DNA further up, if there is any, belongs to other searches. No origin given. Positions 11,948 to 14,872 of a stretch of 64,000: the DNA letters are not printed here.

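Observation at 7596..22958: Sus-less glycan-utilisation locus: orphan SBP lipoprotein, two giant paralogous beta-barrels and a CBM-decorated surface glycosidase, flanked by two phosphorylases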

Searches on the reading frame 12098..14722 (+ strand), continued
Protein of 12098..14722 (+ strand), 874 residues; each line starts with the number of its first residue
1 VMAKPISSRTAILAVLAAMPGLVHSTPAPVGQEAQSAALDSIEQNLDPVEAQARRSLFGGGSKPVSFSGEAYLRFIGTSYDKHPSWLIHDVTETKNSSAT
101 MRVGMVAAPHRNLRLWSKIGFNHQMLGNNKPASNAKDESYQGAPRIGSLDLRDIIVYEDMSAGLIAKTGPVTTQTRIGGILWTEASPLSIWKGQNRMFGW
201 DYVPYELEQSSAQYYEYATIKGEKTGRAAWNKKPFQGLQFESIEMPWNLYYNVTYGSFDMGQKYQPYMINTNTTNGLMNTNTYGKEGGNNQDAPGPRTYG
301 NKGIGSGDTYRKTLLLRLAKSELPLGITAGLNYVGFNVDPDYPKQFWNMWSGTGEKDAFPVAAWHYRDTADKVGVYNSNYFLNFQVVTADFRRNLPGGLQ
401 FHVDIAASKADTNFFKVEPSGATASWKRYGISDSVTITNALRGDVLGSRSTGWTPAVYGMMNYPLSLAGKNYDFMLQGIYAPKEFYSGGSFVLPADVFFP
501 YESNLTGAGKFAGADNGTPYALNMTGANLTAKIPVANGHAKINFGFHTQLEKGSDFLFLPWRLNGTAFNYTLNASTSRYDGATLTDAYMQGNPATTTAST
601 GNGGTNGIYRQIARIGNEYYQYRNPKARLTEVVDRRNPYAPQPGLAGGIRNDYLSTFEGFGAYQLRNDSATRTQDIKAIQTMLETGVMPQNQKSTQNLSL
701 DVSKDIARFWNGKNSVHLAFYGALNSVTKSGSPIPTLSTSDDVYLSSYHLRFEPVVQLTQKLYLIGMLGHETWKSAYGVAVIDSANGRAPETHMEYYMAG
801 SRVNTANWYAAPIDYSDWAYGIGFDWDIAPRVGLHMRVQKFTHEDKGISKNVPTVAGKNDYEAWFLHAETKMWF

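Call 54: find_homologous_proteins(query=L066:7028-9490:+, max_evalue=0.00001)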
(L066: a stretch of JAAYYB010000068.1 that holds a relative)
Query L066:7028-9490:+ (820 aa): 240 proteins with E <= 0.00001 among 8000 candidates; the best 120 are listed.
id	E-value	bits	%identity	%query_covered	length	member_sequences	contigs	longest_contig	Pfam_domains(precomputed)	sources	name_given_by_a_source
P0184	0.0e+0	1844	100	96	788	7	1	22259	-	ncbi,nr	ncbi:MAG: hypothetical protein GX556_03435 [Fibrobacter sp.]|nr:hypothetical protein [Fibrobacter sp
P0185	0.0e+0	1351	72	97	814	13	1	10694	-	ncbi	-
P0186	0.0e+0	1329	71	97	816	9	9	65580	-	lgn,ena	-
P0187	0.0e+0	1236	67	96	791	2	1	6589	-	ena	-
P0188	0.0e+0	1167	65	95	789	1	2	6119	-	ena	-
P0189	0.0e+0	1156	64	95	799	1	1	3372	-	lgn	-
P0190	0.0e+0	1149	62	96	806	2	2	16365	-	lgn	-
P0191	0.0e+0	1145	63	96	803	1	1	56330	-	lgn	-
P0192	0.0e+0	1144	62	96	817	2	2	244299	-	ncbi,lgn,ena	-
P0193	0.0e+0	1141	63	95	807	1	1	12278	-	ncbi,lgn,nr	ncbi:MAG TPA: hypothetical protein VHP36_08815 [Chitinispirillaceae bacterium]|nr:hypothetical prote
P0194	0.0e+0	1136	64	95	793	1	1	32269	-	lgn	-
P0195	0.0e+0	1133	62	96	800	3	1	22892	-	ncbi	-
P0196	0.0e+0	1130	62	96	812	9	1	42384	-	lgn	-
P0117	0.0e+0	1129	62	96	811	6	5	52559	-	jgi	-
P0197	0.0e+0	1129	62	95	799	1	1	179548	-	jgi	jgi:hypothetical protein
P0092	2.5e-255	868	52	91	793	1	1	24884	-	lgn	-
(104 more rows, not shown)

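Call 66: search_protein_representatives(alignment_id=A1)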
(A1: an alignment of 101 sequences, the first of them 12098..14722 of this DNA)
Query: 101 sequences, 819 profile positions. Proteins with E-value up to 0.001 (for the whole library): 175; up to 1e-10: 114; up to 1e-30: 66. The best 150 are listed.
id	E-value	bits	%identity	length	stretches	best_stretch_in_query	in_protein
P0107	0.0e+00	1131.5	-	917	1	7-819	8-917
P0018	0.0e+00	1119.2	-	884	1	1-819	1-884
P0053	0.0e+00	1059.9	-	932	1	5-819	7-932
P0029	0.0e+00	1032.5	-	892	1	2-819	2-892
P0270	1.3e-291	986.1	-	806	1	4-819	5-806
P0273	9.9e-279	943.5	-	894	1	7-819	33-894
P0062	1.7e-265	899.7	-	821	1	9-819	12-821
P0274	5.0e-265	898.1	-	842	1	18-819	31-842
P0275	2.3e-264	896.0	-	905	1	19-819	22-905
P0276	6.4e-241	818.4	-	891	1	14-819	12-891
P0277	2.3e-238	810.0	-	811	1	5-819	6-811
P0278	7.8e-208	709.0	-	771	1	25-819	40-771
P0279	5.3e-203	693.0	-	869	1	11-819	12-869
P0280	7.4e-190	649.5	-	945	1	13-819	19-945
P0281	4.3e-175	600.7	-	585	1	353-819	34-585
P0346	6.6e-18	80.8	-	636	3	664-812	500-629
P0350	1.4e-16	76.4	-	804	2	605-819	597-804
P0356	6.8e-14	67.5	-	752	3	752-819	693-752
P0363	6.4e-12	60.9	-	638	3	634-819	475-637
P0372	2.0e-11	59.3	-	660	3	168-258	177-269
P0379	5.2e-11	58.0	-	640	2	661-819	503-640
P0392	1.3e-08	50.1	-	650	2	167-259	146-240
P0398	5.5e-08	48.0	-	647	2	101-284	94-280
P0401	8.4e-08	47.3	-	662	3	167-261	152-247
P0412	4.7e-06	41.6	-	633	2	170-258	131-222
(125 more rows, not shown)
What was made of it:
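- The family is small, with 175 cluster representatives (call 66), and sits next to glycan genes wherever I looked at its context.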

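Call 71: search_protein_families(library=pfam, proteins=[P0346, P0350, P0356, P0363, P0372, P0379, P0392, P0398, P0401, P0412], max_evalue=0.01)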
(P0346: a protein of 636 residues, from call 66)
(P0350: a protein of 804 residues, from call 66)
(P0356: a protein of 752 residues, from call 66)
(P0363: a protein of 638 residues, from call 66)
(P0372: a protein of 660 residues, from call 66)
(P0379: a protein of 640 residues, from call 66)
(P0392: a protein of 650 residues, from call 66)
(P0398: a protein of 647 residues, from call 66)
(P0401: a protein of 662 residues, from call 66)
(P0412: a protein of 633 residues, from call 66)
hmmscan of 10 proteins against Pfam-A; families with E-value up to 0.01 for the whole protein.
P0346 (636 aa): 0 families

P0350 (804 aa): 1 family
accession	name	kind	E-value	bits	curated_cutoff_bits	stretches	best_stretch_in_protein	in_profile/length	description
PF02018.23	CBM_4_9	-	1.6e-10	41.9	25.9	1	34-128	36-135/136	Carbohydrate binding domain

P0356 (752 aa): 0 families

P0363 (638 aa): 0 families

P0372 (660 aa): 0 families

P0379 (640 aa): 1 family
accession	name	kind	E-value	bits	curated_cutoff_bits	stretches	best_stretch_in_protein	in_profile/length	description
PF13505.12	OMP_b-brl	-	1.4e-05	25.7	28.7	1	493-635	44-172/175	Outer membrane protein beta-barrel domain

P0392 (650 aa): 0 families

P0398 (647 aa): 0 families

P0401 (662 aa): 1 family
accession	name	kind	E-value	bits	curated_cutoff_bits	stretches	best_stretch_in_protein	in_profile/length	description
PF13505.12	OMP_b-brl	-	0.0018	18.9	28.7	1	532-657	75-170/175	Outer membrane protein beta-barrel domain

P0412 (633 aa): 0 families
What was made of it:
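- One distant B1 carries an N-terminal CBM4_9 (call 71). One relative is fused to CBM4_9 (call 71).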

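Call 72: list_cluster_members(proteins=[P0346, P0350, P0356, P0363, P0372, P0379, P0392, P0398, P0401, P0412])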
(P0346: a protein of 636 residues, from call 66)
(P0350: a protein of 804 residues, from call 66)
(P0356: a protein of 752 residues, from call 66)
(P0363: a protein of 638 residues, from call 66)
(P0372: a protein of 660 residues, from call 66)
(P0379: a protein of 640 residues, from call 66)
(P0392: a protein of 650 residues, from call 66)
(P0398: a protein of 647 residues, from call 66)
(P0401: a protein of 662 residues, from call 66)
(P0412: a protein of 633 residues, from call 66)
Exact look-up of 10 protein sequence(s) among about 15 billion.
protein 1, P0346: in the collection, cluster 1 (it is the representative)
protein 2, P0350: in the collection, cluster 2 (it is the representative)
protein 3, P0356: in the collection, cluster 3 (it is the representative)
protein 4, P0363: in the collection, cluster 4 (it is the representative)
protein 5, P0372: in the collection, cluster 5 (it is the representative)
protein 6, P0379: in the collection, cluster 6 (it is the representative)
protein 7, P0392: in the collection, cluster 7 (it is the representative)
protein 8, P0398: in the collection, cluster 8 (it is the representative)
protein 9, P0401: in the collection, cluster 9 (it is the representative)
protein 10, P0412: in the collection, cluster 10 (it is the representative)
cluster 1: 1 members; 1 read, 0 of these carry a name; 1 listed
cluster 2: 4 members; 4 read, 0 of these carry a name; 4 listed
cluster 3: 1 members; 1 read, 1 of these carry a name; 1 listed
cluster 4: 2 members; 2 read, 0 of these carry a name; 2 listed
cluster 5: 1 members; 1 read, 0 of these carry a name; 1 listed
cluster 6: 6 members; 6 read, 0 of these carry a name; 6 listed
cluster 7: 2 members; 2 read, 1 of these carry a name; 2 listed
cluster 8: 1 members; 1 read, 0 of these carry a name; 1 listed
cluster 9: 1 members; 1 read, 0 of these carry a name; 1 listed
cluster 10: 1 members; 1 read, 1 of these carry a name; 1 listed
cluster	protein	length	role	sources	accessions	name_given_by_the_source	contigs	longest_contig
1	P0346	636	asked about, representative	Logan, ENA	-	-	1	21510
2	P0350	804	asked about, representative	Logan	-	-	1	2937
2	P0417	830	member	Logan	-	-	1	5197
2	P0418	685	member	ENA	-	-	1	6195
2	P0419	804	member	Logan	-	-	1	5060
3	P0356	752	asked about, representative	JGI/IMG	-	hypothetical protein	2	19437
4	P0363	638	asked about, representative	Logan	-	-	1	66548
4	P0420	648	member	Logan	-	-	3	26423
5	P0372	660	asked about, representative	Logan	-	-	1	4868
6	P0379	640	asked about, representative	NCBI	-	-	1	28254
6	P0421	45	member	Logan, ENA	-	-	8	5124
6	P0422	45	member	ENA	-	-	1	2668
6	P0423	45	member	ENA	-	-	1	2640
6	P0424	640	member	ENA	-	-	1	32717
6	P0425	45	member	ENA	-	-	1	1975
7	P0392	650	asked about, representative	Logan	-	-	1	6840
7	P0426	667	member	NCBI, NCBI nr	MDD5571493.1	MAG: hypothetical protein PHD97_10120 [Bacteroidales bacterium] | hypothetical protein [Bacteroidales bacterium]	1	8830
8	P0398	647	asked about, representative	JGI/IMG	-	-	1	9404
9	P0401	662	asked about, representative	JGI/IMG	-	-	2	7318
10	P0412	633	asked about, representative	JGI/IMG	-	hypothetical protein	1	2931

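Call 73: find_encoding_contigs(protein=P0363, flank=8000, max_places=1)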
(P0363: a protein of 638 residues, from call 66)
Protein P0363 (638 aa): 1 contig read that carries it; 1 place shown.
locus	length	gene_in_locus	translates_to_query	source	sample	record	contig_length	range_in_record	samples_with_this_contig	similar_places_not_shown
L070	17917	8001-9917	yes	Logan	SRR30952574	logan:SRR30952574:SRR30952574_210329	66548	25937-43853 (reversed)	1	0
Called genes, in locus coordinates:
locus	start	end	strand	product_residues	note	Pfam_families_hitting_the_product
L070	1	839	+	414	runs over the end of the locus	PF19572:PorV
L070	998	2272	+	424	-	PF07730:HisKA_3 (weak), PF02518:HATPase_c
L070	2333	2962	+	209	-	PF00072:Response_reg, PF00196:GerE, PF08281:Sigma70_r4_2 (weak)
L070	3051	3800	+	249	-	PF18962:Por_Secre_tail (weak)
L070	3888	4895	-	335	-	-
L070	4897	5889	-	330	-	PF20030:bpMoxR, PF00004:AAA (faint), PF07726:AAA_3, PF07728:AAA_5, PF17863:AAA_lid_2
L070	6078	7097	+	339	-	PF00106:adh_short (weak), PF01073:3Beta_HSD, PF01370:Epimerase, PF02719:Polysacc_synt_2, PF04321:RmlD_sub_bind (weak), PF08659:KR (weak), PF16363:GDP_Man_Dehyd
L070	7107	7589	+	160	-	PF00329:Complex1_30kDa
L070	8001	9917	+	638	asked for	-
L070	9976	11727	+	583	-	-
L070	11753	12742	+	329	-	-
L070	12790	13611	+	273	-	PF18962:Por_Secre_tail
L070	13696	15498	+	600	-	PF02836:Glyco_hydro_2_C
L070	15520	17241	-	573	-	PF00732:GMC_oxred_N, PF05199:GMC_oxred_C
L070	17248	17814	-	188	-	PF13618:Gluconate_2-dh3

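Call 74: find_encoding_contigs(protein=P0379, flank=8000, max_places=1)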
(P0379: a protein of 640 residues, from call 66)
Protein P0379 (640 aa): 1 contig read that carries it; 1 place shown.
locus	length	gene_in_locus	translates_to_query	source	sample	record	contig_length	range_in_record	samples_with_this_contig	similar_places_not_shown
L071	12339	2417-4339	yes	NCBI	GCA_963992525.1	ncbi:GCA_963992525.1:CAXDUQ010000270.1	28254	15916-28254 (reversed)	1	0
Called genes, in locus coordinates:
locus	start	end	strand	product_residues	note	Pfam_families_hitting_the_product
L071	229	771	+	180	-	PF00849:PseudoU_synth_2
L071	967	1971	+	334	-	PF00356:LacI, PF00532:Peripla_BP_1, PF13407:Peripla_BP_4, PF13377:Peripla_BP_3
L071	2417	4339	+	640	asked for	-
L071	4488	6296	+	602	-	-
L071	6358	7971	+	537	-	-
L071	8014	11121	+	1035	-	PF00933:Glyco_hydro_3, PF01915:Glyco_hydro_3_C, PF14310:Fn3-like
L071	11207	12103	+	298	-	PF03935:SKN1_KRE6_Sbg1 (faint), PF00722:Glyco_hydro_16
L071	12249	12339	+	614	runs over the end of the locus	PF18962:Por_Secre_tail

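Call 76: find_encoding_contigs(protein=P0346, flank=9000, max_places=1)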
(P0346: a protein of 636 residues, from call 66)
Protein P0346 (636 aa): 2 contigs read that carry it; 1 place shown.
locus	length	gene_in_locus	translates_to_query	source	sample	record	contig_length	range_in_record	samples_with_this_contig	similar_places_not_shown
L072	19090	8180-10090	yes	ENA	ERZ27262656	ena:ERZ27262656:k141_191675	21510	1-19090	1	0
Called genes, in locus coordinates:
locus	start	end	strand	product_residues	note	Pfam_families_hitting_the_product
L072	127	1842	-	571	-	-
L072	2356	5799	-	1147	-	-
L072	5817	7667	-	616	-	PF00083:Sugar_tr, PF07690:MFS_1, PF00083:Sugar_tr, PF07690:MFS_1 (weak)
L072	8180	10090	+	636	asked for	-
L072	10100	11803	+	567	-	-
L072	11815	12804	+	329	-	-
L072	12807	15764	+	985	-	PF21582:CBM30, PF02156:Glyco_hydro_26, PF06452:CBM9_1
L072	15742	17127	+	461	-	PF00300:His_Phos_1 (faint)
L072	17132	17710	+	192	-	PF00990:GGDEF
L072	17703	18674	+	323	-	PF00365:PFK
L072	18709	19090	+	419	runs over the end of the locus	PF18962:Por_Secre_tail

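Call 77: find_encoding_contigs(protein=P0356, flank=9000, max_places=1)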
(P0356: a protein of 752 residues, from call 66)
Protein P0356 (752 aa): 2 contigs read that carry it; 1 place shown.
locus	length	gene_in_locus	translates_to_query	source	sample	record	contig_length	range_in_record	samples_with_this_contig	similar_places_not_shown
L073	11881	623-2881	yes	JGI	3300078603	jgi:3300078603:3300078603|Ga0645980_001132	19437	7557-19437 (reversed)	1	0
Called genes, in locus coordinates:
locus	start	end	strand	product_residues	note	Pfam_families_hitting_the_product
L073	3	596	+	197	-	?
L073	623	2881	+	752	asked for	-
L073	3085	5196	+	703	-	-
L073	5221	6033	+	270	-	PF08547:CIA30 (weak)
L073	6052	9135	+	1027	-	PF00933:Glyco_hydro_3, PF07691:PA14, PF10528:GLEYA (weak), PF01915:Glyco_hydro_3_C, PF07691:PA14, PF14310:Fn3-like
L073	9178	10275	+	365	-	PF00532:Peripla_BP_1, PF13407:Peripla_BP_4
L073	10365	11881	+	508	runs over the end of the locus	PF00005:ABC_tran, PF09818:ABC_ATPase (faint), PF13304:AAA_21 (faint), PF00005:ABC_tran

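Call 78: find_encoding_contigs(protein=P0426, flank=9000, max_places=1)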
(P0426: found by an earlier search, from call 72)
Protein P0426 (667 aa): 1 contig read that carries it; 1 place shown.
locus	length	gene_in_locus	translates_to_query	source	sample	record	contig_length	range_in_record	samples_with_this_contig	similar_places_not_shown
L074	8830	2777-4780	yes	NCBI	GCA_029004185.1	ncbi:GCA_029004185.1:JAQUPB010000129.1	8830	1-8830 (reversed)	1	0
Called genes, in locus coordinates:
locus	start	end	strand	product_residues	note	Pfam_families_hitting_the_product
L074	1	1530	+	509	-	PF17957:Big_7, PF18962:Por_Secre_tail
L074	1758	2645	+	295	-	PF00291:PALP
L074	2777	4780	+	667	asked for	-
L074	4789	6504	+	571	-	-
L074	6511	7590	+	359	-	-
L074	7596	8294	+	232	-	-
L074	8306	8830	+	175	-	PF13620:CarboxypepD_reg, PF13715:CarbopepD_reg_2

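Call 84: find_encoding_contigs(protein=P0012, flank=10000, max_places=1)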
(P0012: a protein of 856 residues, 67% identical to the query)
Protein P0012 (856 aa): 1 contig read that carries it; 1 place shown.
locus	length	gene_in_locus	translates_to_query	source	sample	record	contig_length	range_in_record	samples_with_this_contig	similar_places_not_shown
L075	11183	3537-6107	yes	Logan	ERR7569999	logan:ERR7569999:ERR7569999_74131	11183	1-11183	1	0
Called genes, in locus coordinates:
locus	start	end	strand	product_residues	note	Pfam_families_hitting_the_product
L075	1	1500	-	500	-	?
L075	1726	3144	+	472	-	PF01547:SBP_bac_1, PF13416:SBP_bac_8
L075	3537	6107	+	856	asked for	-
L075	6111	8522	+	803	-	-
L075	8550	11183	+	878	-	?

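Call 85: find_encoding_contigs(protein=P0009, flank=10000, max_places=1)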
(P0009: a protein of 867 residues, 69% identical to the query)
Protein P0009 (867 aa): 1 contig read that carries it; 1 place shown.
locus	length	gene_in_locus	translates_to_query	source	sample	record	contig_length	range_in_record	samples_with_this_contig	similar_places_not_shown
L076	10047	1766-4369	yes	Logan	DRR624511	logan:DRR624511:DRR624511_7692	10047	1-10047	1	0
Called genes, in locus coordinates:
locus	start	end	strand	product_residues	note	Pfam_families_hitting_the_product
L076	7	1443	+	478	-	PF01547:SBP_bac_1, PF13416:SBP_bac_8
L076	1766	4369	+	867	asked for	-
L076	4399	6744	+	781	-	-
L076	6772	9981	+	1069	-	PF21582:CBM30, PF03425:CBM_11, PF22848:ASD1_dom (faint)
